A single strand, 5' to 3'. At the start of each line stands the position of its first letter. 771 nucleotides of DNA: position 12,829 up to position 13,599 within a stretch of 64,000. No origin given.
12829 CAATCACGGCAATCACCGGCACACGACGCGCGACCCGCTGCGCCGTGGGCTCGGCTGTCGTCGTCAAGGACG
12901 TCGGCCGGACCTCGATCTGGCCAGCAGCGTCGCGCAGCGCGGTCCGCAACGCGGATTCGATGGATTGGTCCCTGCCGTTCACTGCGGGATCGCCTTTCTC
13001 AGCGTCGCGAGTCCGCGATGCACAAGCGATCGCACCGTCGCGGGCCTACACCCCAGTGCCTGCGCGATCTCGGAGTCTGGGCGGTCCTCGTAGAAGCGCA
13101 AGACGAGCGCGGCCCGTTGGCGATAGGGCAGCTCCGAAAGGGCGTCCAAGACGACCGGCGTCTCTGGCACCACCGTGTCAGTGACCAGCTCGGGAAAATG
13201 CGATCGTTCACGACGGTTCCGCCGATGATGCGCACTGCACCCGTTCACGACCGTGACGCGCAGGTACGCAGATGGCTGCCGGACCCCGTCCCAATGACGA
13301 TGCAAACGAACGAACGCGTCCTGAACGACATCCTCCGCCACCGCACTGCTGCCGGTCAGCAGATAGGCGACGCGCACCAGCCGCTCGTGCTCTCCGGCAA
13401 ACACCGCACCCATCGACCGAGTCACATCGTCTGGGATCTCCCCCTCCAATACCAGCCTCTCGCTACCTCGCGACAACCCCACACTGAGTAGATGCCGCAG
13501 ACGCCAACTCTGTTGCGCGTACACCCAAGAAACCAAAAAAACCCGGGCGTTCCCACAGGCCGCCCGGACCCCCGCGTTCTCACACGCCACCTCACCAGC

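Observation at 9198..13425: ECF sigma factor coupled to a membrane-anchored YVTN beta-propeller plus two secreted paralogous propellers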

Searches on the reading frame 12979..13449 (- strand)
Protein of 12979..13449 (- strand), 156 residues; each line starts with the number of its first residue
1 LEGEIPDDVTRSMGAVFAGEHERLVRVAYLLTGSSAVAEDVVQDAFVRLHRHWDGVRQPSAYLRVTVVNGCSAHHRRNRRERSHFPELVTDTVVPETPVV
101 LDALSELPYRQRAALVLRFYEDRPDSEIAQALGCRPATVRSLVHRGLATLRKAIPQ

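Call 9: find_homologous_proteins(query=window:12979-13425:-, max_evalue=1e-10)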
Query window:12979-13425:- (148 aa): 2173 proteins with E <= 1e-10 among 2460 candidates; the best 120 are listed.
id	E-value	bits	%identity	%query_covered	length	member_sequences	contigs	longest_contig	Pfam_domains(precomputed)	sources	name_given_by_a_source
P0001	4.0e-91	320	99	100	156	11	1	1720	PF04545.23,PF04542.21,PF08281.19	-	-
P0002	4.2e-88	310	99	97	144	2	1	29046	PF04545.23,PF04542.21,PF08281.19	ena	-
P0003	2.0e-82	292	92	99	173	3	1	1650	PF04545.23,PF04542.21,PF08281.19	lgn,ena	-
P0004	6.3e-80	284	89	100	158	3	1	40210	PF04545.23,PF04542.21,PF08281.19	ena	-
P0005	2.0e-79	282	90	99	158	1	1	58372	PF04545.23,PF04542.21,PF08281.19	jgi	jgi:RNA polymerase sigma factor (sigma-70 family)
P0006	2.8e-78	278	86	100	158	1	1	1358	PF04545.23,PF04542.21,PF08281.19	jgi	-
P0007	8.1e-78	277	90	97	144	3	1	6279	PF04545.23,PF04542.21,PF08281.19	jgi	jgi:RNA polymerase sigma-70 factor (sigma-E family)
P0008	1.6e-77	276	93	93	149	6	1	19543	PF04545.23,PF04542.21,PF08281.19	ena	-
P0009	5.9e-69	248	80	98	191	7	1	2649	PF04545.23,PF04542.21,PF08281.19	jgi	jgi:RNA polymerase sigma factor (sigma-70 family)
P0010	8.1e-68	244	77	98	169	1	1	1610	PF04545.23,PF04542.21,PF08281.19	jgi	jgi:RNA polymerase sigma factor (sigma-70 family)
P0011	1.8e-67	243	77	98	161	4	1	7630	PF04545.23,PF04542.21,PF08281.19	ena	-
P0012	5.3e-63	229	85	84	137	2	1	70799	PF04542.21,PF08281.19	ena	-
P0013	1.1e-62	228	72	97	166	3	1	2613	PF04545.23,PF04542.21,PF08281.19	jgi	jgi:RNA polymerase sigma-70 factor (sigma-E family)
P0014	1.5e-62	227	71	97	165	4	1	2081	PF04545.23,PF04542.21,PF08281.19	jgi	-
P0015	1.9e-62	227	73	97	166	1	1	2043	PF04545.23,PF04542.21,PF08281.19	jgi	jgi:RNA polymerase sigma factor (sigma-70 family)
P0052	8.5e-57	209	73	90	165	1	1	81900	PF04545.23,PF04542.21,PF08281.19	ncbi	ncbi:MAG: SigE family RNA polymerase sigma factor [Acidimicrobiia bacterium]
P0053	9.1e-57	209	69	97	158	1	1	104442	PF22233.3,PF04545.23,PF04542.21,PF08281.19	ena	-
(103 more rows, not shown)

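Call 11: find_related_loci(query=A1, collection=genome_contigs, flank=8000)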
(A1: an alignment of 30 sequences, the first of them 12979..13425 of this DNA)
Query A1 (148 aa) in genome_contigs; peptide patterns used: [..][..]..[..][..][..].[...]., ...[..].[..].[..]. (x = any residue, [..] = any of these).
600 stretches matched a pattern (row limit reached: there are more); 423 encode a relative of the query (tblastn E <= 1e-3); the best 80 are kept; 80 distinct loci.
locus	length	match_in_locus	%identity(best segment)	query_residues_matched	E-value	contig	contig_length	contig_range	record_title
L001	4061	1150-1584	52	3-147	3e-43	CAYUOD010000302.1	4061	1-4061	MAG TPA_asm: uncultured Acidimicrobiales bacterium isolate SRP128015_co1_86 genome assembly, contig: NODE_41324_length_4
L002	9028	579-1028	53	2-148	2e-42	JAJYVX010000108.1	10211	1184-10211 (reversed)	MAG: Actinomycetes bacterium isolate FK2.bin59 NODE_9465_length_10211_cov_0.997223, whole genome shotgun sequence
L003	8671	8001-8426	49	8-146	3e-40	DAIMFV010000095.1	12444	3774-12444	MAG TPA_asm: Acidimicrobiales bacterium isolate CTOTU2458 NODE_2146_length_12444_cov_4.404310, whole genome shotgun sequ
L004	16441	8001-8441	52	4-146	3e-38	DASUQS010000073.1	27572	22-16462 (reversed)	MAG TPA_asm: Acidimicrobiales bacterium isolate SMAG_U1687 k141_212326, whole genome shotgun sequence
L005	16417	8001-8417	50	7-146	7e-36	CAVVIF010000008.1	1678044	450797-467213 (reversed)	MAG: uncultured Microthrixaceae bacterium isolate MFD02840.bin.2.310 genome assembly, contig: contig_7218, whole genome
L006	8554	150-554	53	16-146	3e-35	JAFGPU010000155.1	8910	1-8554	MAG: Acidimicrobiales bacterium isolate Zod_Metabat.708 k87_1699085, whole genome shotgun sequence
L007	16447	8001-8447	46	8-146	1e-30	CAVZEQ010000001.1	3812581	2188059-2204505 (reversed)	MAG: uncultured Actinomycetota bacterium isolate MFD05705.bin.2.22 genome assembly, contig: contig_27110, whole genome s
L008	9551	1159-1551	48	16-144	6e-30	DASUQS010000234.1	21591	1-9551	MAG TPA_asm: Acidimicrobiales bacterium isolate SMAG_U1687 k141_992612, whole genome shotgun sequence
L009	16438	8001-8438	43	8-143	8e-29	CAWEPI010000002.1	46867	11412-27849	MAG: uncultured Actinomycetes bacterium isolate MFD02159.bin.1.80 genome assembly, contig: contig_11576, whole genome sh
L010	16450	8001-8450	47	8-146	1e-28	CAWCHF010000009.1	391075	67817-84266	MAG: uncultured Actinomycetota bacterium isolate MFD09286.bin.2.49 genome assembly, contig: contig_35972, whole genome s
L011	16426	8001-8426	45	8-148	1e-28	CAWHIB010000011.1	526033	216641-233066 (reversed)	MAG: uncultured Acidimicrobiaceae bacterium isolate MFD01872.bin.2.279 genome assembly, contig: contig_78132, whole geno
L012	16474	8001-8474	41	1-146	5e-28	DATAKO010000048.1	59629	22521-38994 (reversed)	MAG TPA_asm: Jatrophihabitans sp. isolate SMAG_U6940 k141_131811, whole genome shotgun sequence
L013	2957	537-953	45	17-146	2e-27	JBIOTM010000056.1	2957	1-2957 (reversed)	MAG: Actinomycetota bacterium isolate MAG160 k127_1693801, whole genome shotgun sequence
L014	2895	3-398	47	24-146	1e-26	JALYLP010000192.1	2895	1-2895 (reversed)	MAG: Actinomycetota bacterium isolate AFD bin42 SD1484-86_k127_1310289, whole genome shotgun sequence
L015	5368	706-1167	42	5-146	9e-27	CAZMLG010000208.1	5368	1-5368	MAG TPA_asm: uncultured Intrasporangiaceae bacterium isolate SRP187154_co1_232 genome assembly, contig: NODE_23477_lengt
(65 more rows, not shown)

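Call 15: find_encoding_contigs(protein=P0004, flank=8000, max_places=3)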
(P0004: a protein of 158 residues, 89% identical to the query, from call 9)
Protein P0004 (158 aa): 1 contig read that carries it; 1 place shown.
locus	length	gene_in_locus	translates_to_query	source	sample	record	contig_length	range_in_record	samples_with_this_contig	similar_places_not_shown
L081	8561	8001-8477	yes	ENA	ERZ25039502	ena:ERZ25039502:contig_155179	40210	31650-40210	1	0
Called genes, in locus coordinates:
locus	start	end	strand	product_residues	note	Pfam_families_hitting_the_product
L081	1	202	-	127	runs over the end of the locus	PF06525:SoxE (weak), PF00127:Copper-bind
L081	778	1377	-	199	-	-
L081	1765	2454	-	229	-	PF00440:TetR_N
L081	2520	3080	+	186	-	PF11716:MDMPI_N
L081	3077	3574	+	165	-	PF05899:Cupin_3 (faint), PF12852:Cupin_6 (weak), PF02311:AraC_binding (weak), PF07883:Cupin_2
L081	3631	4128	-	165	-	PF10604:Polyketide_cyc2, PF08327:AHSA1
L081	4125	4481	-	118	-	PF12840:HTH_20 (weak), PF25212:HVO_A0114 (faint)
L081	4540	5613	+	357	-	PF00817:IMS, PF11799:IMS_C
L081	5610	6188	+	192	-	PF00300:His_Phos_1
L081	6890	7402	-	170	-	PF00069:Pkinase, PF07714:PK_Tyr_Ser-Thr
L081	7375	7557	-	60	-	-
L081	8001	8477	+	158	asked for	PF04542:Sigma70_r2, PF08281:Sigma70_r4_2, PF04545:Sigma70_r4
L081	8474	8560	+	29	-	?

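Call 16: find_encoding_contigs(protein=P0005, flank=8000, max_places=3)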
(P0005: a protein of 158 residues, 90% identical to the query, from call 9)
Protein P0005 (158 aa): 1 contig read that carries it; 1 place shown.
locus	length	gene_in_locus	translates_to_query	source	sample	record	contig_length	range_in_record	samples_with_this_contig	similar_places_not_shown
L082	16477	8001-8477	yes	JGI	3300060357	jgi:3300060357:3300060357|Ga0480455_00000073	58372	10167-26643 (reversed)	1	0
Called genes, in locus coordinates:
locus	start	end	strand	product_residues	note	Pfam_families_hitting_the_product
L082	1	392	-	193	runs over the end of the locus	PF06475:Glycolipid_bind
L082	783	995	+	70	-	-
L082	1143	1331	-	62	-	-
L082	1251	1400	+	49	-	-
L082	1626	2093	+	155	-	-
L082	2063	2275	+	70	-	-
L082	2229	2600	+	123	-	-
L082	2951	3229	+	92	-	-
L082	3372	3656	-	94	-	PF03992:ABM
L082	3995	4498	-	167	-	-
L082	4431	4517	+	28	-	-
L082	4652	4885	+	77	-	-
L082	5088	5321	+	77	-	-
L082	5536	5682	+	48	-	-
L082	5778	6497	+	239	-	-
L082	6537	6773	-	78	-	-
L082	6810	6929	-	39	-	-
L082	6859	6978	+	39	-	-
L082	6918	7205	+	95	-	-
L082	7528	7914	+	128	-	-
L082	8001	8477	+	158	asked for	PF04542:Sigma70_r2, PF08281:Sigma70_r4_2, PF04545:Sigma70_r4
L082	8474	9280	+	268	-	-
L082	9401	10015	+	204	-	-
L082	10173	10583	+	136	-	-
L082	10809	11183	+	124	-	PF13474:SnoaL_3 (faint), PF12680:SnoaL_2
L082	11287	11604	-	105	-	-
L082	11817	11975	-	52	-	-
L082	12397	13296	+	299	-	PF08401:ArdcN, PF18818:MPTase-PolyVal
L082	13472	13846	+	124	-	-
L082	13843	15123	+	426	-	-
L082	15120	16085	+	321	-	PF02899:Phage_int_SAM_1 (weak), PF00589:Phage_integrase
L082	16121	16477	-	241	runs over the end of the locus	PF18928:DUF5677 (faint)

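Call 17: find_encoding_contigs(protein=P0012, flank=8000, max_places=3)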
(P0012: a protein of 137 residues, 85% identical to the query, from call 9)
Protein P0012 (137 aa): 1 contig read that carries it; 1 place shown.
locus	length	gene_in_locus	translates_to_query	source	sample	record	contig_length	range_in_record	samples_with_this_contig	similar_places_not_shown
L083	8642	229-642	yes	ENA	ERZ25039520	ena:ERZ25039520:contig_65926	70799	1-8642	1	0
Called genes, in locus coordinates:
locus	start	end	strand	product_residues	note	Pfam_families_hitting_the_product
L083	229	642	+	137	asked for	PF04542:Sigma70_r2, PF08281:Sigma70_r4_2 (weak)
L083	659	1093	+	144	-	-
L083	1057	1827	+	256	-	-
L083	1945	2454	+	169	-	-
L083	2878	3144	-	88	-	-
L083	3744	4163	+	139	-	PF00027:cNMP_binding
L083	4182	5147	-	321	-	PF00140:Sigma70_r1_2, PF04542:Sigma70_r2, PF04539:Sigma70_r3, PF04545:Sigma70_r4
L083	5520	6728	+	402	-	PF01979:Amidohydro_1, PF07969:Amidohydro_3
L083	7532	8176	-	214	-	-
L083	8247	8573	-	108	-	PF00932:LTD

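Call 23: find_related_loci(query=window:12979-13449:-, collection=metagenome_contigs, flank=6000)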
Query window:12979-13449:- (156 aa) in metagenome_contigs; peptide patterns used: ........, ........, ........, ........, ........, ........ (x = any residue, [..] = any of these).
600 stretches matched a pattern (row limit reached: there are more); 400 encode a relative of the query (tblastn E <= 1e-3); the best 80 are kept; 80 distinct loci.
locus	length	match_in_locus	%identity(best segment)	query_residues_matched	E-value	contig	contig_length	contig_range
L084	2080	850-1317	83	1-156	4e-87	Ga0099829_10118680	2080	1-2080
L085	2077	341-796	52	13-154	9e-35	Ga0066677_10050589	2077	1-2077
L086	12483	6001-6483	45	8-156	1e-34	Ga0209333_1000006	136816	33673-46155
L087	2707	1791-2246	46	13-154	1e-32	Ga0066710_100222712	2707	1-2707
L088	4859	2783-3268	43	7-156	1e-32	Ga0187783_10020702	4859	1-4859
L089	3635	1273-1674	48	25-155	2e-32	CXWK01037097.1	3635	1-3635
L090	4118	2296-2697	48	25-155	7e-32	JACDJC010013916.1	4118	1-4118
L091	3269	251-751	41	2-156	4e-30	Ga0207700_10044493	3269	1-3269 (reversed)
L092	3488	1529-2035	40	2-156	1e-29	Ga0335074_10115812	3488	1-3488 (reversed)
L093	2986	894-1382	42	3-154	9e-30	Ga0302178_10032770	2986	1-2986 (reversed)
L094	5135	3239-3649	48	24-150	2e-29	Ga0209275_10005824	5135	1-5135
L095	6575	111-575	42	3-150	9e-28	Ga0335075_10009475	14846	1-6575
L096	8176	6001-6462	40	7-150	4e-27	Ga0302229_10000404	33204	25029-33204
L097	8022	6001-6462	40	7-150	4e-27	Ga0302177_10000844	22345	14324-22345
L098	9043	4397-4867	42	10-156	6e-27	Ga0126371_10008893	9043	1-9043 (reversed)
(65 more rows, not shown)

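Call 30: search_solved_structures(query=window:12979-13449:-, max_evalue=0.001, show_alignments=1)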
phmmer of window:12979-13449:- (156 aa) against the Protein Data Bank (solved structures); distinct sequences matched with E-value up to 0.001: 14.
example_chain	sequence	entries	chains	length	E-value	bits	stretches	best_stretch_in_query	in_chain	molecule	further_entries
9m9d_F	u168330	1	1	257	1.1e-08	38.3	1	21-152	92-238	ECF RNA polymerase sigma factor SigE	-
9m9e_F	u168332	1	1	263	1.1e-08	38.3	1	21-152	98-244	ECF RNA polymerase sigma factor SigE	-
9m98_F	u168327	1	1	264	1.1e-08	38.2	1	21-152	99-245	ECF RNA polymerase sigma factor SigE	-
6dv9_F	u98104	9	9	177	2.5e-08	37.1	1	19-153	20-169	ECF RNA polymerase sigma factor SigL | RNA polymerase sigma factor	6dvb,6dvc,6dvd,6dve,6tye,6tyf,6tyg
5xe7_A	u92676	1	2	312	1.1e-07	35.1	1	17-146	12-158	ECF RNA polymerase sigma factor SigJ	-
5wuq_A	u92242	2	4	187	5.4e-07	32.8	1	22-154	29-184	ECF RNA polymerase sigma factor SigW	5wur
6dxo_A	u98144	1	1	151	2.4e-05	27.5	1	13-155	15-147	RNA polymerase ECF-subfamily sigma factor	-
8jzt_A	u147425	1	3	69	6.7e-05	26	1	99-152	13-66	RNA polymerase sigma factor SigF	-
6in7_B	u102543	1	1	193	6.8e-05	26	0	89-154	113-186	RNA polymerase sigma-H factor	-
8z6g_B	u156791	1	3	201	7.7e-05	25.8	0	89-154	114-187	RNA polymerase sigma factor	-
7qh5_A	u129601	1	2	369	0.00013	25.1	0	100-156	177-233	RNA polymerase sigma factor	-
5zx2_F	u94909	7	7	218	0.00033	23.8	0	86-152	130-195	ECF RNA polymerase sigma factor SigH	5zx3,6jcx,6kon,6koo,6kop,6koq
3hug_A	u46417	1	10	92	0.00033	23.8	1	71-153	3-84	RNA polymerase sigma factor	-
1or7_A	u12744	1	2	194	0.00077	22.6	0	99-148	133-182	RNA polymerase sigma-E factor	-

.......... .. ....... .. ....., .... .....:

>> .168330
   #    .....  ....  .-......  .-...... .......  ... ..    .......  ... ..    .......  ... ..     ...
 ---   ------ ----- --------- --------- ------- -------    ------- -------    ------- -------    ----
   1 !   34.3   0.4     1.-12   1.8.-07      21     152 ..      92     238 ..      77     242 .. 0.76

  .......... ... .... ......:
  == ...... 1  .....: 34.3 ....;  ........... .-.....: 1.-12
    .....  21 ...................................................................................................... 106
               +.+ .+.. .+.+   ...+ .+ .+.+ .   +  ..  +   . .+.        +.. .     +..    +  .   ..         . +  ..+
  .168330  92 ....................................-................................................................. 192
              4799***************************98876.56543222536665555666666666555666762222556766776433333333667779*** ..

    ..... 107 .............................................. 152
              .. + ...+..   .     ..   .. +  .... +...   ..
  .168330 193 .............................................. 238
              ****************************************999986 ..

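Call 49: find_encoding_contigs(protein=P0002, flank=8000, max_places=3)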
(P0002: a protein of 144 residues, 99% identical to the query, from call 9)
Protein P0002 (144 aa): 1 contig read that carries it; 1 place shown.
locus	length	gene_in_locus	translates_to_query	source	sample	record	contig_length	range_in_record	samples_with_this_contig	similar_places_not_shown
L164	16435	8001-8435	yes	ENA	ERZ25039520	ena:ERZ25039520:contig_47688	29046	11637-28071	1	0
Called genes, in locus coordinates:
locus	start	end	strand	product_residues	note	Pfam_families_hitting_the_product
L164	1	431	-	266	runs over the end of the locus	PF01531:Glyco_transf_11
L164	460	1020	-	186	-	PF00515:TPR_1 (faint), PF03704:BTAD (faint), PF07719:TPR_2 (faint), PF13181:TPR_8 (faint), PF13414:TPR_11 (faint), PF13424:TPR_12 (faint), PF13432:TPR_16 (weak), PF13432:TPR_16 (weak), +3 more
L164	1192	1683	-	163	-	-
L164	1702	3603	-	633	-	PF13692:Glyco_trans_1_4, PF13524:Glyco_trans_1_2 (faint), PF00534:Glycos_transf_1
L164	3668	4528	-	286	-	-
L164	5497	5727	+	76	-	-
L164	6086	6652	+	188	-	-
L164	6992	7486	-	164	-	PF01636:APH (weak)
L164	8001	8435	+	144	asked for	PF04542:Sigma70_r2, PF08281:Sigma70_r4_2, PF04545:Sigma70_r4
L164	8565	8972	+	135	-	-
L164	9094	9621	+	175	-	PF02239:Cytochrom_D1 (faint), PF21783:YNCE (weak), PF22494:choice_anch_I (faint), PF24684:Vgb_lyase (weak), PF25174:Beta-prop_THOC3 (faint), PF01436:NHL (faint), PF10282:Lactonase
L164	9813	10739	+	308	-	-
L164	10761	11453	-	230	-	PF00106:adh_short, PF13561:adh_short_C2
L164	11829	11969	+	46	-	PF13577:SnoaL_4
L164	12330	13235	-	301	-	PF10340:Say1_Mug180, PF20434:BD-FAE, PF07859:Abhydrolase_3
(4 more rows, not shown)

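Call 50: find_encoding_contigs(protein=P0008, flank=8000, max_places=3)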
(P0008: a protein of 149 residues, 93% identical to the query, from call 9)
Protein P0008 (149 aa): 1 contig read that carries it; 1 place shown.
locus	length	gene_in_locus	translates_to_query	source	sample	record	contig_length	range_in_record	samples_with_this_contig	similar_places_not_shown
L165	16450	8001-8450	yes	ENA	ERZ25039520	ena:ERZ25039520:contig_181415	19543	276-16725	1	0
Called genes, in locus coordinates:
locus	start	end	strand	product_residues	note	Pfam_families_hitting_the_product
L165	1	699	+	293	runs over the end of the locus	PF13489:Methyltransf_23, PF00398:RrnaAD, PF13847:Methyltransf_31 (weak), PF08241:Methyltransf_11, PF08242:Methyltransf_12, PF13649:Methyltransf_25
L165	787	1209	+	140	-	PF13489:Methyltransf_23, PF08241:Methyltransf_11 (weak), PF08242:Methyltransf_12 (weak), PF13649:Methyltransf_25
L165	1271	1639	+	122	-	-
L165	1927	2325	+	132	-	PF22784:PTP-SAK (weak)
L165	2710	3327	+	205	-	PF18029:Glyoxalase_6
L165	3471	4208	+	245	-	PF08241:Methyltransf_11 (weak), PF13649:Methyltransf_25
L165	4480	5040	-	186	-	-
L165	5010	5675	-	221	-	-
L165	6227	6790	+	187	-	-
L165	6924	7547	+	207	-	-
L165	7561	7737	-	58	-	-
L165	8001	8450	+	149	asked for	PF04542:Sigma70_r2, PF08281:Sigma70_r4_2, PF04545:Sigma70_r4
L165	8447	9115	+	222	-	PF25174:Beta-prop_THOC3 (weak), PF22494:choice_anch_I (faint)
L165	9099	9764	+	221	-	PF08450:SGL (faint), PF22494:choice_anch_I (weak)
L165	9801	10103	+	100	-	-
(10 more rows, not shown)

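Call 52: find_encoding_contigs(protein=P0011, flank=5000, max_places=2)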
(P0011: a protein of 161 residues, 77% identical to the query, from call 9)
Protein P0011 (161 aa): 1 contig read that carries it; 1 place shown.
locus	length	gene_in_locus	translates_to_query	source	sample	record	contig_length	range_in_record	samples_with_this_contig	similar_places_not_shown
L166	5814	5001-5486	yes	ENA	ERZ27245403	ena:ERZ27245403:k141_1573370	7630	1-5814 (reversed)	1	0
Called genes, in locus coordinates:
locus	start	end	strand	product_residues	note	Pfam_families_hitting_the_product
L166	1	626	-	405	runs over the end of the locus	PF04909:Amidohydro_2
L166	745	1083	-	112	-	PF13577:SnoaL_4 (weak), PF14534:DUF4440 (weak), PF12680:SnoaL_2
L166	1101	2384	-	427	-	PF00067:p450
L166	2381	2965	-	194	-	PF00440:TetR_N, PF16925:TetR_C_13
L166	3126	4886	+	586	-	PF13555:AAA_29 (weak), PF00005:ABC_tran, PF02463:SMC_N (faint), PF13304:AAA_21, PF01061:ABC2_membrane, PF12698:ABC2_membrane_3 (weak)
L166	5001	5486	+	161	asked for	PF04542:Sigma70_r2, PF08281:Sigma70_r4_2, PF04545:Sigma70_r4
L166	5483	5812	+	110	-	?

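Call 53: find_encoding_contigs(protein=P0052, flank=5000, max_places=2)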
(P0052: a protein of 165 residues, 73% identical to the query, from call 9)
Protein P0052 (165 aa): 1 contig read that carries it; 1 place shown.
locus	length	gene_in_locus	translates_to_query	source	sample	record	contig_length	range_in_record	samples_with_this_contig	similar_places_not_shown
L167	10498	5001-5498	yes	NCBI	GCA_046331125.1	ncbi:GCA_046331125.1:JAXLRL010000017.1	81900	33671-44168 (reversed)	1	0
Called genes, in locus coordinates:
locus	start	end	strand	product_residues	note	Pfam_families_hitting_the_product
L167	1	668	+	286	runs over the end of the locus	PF13622:4HBT_3 (weak), PF20789:4HBT_3C, PF02551:Acyl_CoA_thio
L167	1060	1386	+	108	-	-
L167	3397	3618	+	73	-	-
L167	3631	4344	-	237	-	PF06736:TMEM175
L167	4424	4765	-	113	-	-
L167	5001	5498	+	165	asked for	PF04542:Sigma70_r2, PF08281:Sigma70_r4_2, PF04545:Sigma70_r4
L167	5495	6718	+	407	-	-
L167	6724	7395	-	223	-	PF00005:ABC_tran, PF13304:AAA_21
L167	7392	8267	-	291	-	-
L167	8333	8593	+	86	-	-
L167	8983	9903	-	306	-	PF01476:LysM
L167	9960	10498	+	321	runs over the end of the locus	-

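Call 54: find_encoding_contigs(protein=P0053, flank=5000, max_places=2)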
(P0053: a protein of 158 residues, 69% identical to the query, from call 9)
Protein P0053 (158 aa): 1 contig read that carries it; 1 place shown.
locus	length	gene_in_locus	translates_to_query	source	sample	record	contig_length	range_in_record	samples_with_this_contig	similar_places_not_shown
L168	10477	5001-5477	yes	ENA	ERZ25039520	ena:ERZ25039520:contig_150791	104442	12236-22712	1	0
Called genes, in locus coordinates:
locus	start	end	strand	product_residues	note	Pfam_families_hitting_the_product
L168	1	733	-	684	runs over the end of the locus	PF07969:Amidohydro_3, PF01979:Amidohydro_1 (faint), PF07969:Amidohydro_3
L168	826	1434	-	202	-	PF00881:Nitroreductase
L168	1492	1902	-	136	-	-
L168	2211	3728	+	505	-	PF00270:DEAD, PF04851:ResIII, PF00271:Helicase_C, PF00313:CSD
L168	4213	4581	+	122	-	-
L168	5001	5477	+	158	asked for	PF04542:Sigma70_r2, PF22233:PhyR_sigma-like (faint), PF08281:Sigma70_r4_2, PF04545:Sigma70_r4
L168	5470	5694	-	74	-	-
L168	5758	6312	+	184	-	-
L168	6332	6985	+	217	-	-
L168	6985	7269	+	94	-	PF18075:FtsX_ECD (weak)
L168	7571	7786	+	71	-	-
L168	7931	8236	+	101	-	PF02583:Trns_repr_metal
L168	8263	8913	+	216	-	PF01425:Amidase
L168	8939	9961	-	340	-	-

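Call 84: search_protein_families(library=pfam, proteins=[L082:8474-9277:+, L167:5495-6715:+, L083:1945-2451:+], max_evalue=0.001)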
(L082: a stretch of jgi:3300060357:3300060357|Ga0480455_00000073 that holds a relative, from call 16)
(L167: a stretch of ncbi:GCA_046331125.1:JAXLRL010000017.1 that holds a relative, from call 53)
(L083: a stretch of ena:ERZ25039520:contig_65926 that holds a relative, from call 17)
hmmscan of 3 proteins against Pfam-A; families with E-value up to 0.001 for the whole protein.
L082:8474-9277:+ (268 aa): 0 families

L167:5495-6715:+ (407 aa): 0 families

L083:1945-2451:+ (169 aa): 0 families

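Call 95: search_protein_families(library=padloc, proteins=[window:12979-13449:-], max_evalue=0.001)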
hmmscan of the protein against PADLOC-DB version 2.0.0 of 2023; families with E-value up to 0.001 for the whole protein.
window:12979-13449:- (156 aa): 0 families
